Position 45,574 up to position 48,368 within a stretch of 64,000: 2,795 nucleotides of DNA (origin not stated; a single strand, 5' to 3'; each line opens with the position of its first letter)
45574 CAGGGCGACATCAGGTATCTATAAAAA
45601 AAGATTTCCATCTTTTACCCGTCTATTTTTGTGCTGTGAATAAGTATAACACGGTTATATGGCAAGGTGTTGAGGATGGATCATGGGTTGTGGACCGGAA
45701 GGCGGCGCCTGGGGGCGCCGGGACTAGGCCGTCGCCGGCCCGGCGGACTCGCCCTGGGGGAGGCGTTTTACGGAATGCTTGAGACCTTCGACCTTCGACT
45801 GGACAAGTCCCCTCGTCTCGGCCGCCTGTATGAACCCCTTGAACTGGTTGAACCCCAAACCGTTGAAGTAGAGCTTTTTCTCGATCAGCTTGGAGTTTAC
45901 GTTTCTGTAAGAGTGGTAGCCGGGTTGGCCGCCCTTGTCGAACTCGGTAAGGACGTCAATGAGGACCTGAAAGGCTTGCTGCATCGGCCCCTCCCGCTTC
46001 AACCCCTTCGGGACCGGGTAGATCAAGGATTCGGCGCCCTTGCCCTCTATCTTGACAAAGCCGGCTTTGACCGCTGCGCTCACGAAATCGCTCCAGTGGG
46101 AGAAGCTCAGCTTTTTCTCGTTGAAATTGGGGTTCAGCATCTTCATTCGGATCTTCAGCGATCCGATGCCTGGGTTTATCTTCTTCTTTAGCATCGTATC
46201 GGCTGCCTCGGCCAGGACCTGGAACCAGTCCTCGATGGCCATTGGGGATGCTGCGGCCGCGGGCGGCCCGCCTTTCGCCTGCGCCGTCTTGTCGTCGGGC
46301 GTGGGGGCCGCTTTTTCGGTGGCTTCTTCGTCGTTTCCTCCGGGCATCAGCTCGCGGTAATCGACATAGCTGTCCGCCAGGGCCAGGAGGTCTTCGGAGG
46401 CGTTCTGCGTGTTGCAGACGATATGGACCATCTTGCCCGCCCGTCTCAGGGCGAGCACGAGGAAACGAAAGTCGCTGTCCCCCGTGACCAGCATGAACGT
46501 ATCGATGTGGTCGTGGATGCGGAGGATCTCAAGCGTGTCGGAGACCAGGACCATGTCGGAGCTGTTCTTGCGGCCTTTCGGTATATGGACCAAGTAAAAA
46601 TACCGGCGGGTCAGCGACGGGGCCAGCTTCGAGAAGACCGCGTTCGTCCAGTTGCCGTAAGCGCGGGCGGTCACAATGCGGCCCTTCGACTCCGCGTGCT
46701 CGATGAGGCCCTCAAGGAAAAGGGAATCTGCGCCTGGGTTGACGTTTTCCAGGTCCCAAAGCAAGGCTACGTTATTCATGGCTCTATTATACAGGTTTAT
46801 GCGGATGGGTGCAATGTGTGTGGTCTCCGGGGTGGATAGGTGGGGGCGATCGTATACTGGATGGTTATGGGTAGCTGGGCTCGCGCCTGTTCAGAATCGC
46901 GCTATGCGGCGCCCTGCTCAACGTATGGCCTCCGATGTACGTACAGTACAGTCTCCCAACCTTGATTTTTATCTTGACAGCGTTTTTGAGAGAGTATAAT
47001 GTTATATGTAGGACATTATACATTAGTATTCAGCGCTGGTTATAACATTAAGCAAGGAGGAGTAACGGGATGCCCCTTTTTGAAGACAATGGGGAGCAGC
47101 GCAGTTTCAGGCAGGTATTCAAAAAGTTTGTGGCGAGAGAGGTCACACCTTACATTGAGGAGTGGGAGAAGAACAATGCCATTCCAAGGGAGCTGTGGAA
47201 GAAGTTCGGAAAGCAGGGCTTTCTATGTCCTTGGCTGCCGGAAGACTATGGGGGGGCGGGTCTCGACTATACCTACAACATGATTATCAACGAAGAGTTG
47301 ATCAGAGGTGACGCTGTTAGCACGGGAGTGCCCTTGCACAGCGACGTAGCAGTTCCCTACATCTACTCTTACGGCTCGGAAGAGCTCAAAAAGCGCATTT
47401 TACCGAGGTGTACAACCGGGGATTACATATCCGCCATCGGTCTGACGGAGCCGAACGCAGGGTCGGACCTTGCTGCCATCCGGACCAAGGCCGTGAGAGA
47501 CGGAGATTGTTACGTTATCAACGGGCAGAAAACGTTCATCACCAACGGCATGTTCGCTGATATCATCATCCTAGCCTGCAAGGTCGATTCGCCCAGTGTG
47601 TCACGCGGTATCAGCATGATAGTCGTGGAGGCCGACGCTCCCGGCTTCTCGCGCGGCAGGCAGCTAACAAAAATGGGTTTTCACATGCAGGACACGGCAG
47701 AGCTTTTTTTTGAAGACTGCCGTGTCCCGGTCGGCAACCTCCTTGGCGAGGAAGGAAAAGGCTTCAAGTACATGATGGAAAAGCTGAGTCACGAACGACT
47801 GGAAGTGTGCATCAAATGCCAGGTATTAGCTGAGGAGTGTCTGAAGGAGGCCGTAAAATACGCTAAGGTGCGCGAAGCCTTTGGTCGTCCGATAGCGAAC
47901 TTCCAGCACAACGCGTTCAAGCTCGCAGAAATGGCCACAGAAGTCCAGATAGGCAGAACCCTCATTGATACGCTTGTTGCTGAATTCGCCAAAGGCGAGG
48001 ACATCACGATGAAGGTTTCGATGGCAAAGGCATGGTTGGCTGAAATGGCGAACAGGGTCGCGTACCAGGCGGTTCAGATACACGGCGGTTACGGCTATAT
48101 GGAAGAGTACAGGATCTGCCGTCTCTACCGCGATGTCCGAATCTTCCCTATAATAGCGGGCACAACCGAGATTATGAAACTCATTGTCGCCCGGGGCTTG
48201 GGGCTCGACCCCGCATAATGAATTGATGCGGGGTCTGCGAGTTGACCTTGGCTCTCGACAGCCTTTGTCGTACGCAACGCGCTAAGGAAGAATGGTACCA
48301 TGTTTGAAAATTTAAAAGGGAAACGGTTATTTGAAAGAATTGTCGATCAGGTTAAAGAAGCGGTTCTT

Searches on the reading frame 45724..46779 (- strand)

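Call 55: search_protein_families(library=pfam, proteins=[window:45724-46779:-], max_evalue=0.00001)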
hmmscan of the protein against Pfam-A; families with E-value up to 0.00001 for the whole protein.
window:45724-46779:- (351 aa): 1 family
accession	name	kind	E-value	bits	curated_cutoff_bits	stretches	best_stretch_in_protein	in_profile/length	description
PF01936.24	NYN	-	1.4e-26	94.2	24.2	1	3-140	1-143/145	NYN domain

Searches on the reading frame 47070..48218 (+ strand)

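Call 55: search_protein_families(library=pfam, proteins=[window:47070-48218:+], max_evalue=0.00001)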
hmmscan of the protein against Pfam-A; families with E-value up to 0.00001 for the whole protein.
window:47070-48218:+ (382 aa): 4 families
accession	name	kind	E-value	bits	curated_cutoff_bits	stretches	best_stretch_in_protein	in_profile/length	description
PF00441.29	Acyl-CoA_dh_1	-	1.2e-47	162.3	22.4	1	229-377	1-149/150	Acyl-CoA dehydrogenase, C-terminal domain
PF02771.21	Acyl-CoA_dh_N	-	1.4e-33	116.1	22.9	1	9-118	3-113/113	Acyl-CoA dehydrogenase, N-terminal domain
PF02770.24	Acyl-CoA_dh_M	-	4.9e-26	91.2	33.3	1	122-217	1-97/97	Acyl-CoA dehydrogenase, middle domain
PF08028.16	Acyl-CoA_dh_2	-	3.8e-13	50.3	22.7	1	254-359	11-126/134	Acyl-CoA dehydrogenase, C-terminal domain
